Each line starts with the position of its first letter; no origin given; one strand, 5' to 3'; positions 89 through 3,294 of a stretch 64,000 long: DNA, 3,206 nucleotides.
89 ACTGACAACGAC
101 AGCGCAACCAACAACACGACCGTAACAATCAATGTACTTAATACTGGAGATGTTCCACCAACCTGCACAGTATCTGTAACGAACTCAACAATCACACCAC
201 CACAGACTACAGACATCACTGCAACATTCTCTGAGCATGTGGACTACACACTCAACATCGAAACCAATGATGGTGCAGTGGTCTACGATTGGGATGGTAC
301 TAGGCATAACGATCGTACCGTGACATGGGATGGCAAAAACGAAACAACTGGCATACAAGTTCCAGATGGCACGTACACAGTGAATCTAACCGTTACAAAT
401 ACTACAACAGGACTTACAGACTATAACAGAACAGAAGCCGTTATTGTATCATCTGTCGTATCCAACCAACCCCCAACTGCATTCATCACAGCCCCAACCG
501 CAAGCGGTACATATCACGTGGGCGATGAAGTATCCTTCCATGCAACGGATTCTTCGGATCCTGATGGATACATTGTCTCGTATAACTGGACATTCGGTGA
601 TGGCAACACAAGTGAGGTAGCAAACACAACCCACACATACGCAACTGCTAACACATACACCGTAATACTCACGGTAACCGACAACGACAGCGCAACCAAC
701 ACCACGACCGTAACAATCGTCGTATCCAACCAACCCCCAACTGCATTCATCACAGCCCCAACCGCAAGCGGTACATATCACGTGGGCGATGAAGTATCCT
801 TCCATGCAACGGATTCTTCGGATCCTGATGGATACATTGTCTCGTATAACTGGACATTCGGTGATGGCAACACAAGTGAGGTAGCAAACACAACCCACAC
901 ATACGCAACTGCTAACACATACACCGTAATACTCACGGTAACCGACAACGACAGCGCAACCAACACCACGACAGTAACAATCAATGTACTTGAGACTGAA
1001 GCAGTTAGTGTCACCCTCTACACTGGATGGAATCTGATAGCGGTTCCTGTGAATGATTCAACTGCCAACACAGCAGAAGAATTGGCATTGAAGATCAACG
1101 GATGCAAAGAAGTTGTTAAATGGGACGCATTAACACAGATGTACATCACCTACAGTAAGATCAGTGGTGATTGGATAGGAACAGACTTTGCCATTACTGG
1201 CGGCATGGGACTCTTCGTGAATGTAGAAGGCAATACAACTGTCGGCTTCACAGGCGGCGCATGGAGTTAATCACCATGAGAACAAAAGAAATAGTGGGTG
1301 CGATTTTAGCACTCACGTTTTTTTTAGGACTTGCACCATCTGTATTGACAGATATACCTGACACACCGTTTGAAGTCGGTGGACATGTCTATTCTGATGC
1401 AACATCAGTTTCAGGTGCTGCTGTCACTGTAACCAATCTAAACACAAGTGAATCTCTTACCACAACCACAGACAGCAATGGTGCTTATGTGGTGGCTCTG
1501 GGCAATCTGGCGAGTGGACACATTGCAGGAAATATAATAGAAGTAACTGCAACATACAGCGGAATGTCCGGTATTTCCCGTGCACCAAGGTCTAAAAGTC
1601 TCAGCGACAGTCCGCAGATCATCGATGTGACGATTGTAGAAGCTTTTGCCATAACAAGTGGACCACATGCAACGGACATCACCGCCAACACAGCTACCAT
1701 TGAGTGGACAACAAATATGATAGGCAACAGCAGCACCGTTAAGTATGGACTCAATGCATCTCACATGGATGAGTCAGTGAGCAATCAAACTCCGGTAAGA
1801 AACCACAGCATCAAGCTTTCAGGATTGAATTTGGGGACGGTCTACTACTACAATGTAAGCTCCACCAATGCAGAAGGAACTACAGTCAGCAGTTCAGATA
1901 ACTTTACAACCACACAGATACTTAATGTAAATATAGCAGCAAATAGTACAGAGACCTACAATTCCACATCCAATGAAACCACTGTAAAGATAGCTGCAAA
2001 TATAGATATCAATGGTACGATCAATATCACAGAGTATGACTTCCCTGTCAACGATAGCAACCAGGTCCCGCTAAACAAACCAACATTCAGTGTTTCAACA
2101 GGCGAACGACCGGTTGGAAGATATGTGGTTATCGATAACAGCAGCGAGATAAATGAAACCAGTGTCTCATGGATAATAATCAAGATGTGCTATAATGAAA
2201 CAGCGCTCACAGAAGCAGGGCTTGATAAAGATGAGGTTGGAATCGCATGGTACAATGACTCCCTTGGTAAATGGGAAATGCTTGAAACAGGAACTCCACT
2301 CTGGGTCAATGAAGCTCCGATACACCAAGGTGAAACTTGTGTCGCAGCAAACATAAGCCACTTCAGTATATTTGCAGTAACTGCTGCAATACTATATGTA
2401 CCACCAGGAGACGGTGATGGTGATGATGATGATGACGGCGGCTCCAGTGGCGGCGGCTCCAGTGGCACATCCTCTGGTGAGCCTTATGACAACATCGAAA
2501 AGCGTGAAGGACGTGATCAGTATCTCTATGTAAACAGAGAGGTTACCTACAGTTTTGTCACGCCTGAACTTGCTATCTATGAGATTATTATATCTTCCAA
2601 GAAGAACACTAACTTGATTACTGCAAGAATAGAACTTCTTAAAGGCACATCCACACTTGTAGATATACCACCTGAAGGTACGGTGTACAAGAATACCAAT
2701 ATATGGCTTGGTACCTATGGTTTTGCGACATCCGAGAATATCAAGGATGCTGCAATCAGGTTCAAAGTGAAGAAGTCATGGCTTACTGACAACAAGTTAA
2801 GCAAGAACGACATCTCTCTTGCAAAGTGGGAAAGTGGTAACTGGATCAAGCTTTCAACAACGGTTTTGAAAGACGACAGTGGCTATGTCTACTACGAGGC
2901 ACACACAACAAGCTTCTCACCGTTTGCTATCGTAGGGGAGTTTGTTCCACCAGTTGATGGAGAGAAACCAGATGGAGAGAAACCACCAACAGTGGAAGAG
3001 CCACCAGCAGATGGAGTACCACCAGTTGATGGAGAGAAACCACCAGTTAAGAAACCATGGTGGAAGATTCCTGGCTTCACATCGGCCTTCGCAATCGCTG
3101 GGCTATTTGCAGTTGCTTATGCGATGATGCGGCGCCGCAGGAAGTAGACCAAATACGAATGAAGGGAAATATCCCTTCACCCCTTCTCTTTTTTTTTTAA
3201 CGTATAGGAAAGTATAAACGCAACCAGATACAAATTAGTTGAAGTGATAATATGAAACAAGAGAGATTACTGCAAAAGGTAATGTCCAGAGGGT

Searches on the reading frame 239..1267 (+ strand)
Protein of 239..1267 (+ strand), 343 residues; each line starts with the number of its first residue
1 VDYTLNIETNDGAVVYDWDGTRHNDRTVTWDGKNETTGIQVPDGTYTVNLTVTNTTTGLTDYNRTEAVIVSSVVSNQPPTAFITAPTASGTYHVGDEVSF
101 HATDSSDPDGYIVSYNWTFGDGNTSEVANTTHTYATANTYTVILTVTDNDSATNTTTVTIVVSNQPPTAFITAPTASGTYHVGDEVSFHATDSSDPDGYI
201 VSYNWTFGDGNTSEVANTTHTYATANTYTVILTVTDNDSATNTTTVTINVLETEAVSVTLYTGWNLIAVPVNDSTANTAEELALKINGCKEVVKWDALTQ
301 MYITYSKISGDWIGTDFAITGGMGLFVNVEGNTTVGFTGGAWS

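Call 24: search_protein_families(library=pfam, proteins=[window:239-1267:+], max_evalue=0.001)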
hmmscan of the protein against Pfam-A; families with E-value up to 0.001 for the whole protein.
window:239-1267:+ (343 aa): 7 families
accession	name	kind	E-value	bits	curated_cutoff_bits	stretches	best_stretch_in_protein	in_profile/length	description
PF18911.6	PKD_4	-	4.5e-41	139.2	27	2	76-162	1-85/85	PKD domain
PF00801.26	PKD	-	6.4e-32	109.8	23.5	2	89-161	8-80/80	PKD domain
PF22352.2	K319L-like_PKD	-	9.2e-21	74.1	27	2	184-250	12-84/84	K319L-like, PKD domain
PF21027.3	Sde0182_C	-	9.5e-08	33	27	0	185-261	1-76/83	Cellulose-binding protein Sde0182, C-terminal domain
PF02010.21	REJ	-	1.5e-05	24.2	25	0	197-295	151-245/452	REJ domain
PF13860.13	FlgD_ig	-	5.7e-05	23.4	27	1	3-54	25-77/79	FlgD Ig-like domain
PF23212.2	DUF7064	-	0.00088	20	24.7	0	92-169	13-92/126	Domain of unknown function (DUF7064)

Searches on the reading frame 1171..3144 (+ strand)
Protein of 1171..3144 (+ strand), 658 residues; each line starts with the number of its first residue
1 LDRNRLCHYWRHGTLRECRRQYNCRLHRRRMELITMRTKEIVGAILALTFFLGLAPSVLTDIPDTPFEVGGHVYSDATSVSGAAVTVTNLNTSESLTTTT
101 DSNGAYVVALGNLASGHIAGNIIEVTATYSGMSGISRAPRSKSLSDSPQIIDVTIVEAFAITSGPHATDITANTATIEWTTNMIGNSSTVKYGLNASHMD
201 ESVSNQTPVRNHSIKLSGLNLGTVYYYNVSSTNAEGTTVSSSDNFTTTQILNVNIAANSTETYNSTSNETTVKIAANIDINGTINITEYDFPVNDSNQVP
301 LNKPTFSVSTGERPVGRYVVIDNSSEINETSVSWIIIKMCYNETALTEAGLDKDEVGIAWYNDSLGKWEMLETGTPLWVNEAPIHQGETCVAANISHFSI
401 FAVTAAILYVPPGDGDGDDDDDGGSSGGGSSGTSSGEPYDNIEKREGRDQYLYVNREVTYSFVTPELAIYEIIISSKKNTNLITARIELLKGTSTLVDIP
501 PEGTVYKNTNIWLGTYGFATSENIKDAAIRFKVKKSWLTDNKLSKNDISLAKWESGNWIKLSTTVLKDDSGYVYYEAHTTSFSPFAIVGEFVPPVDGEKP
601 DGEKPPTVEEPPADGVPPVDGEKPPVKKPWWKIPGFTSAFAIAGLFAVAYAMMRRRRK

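Call 24: search_protein_families(library=pfam, proteins=[window:1171-3144:+], max_evalue=0.001)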
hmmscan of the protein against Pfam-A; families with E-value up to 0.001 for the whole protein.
window:1171-3144:+ (658 aa): 4 families
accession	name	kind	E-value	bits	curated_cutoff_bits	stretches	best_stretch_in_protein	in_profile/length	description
PF16656.11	Pur_ac_phosph_N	-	7.6e-07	30.1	30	1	168-247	9-93/93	Purple acid Phosphatase, N-terminal domain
PF00041.27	fn3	-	1.7e-06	28.6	25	1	164-245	5-81/84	Fibronectin type III domain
PF18204.6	PGF-CTERM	-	7.6e-05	23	18.8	1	633-655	1-23/23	PGF-CTERM motif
PF13620.12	CarboxypepD_reg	-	0.00011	22.9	32.3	1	70-109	3-43/82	Carboxypeptidase regulatory-like domain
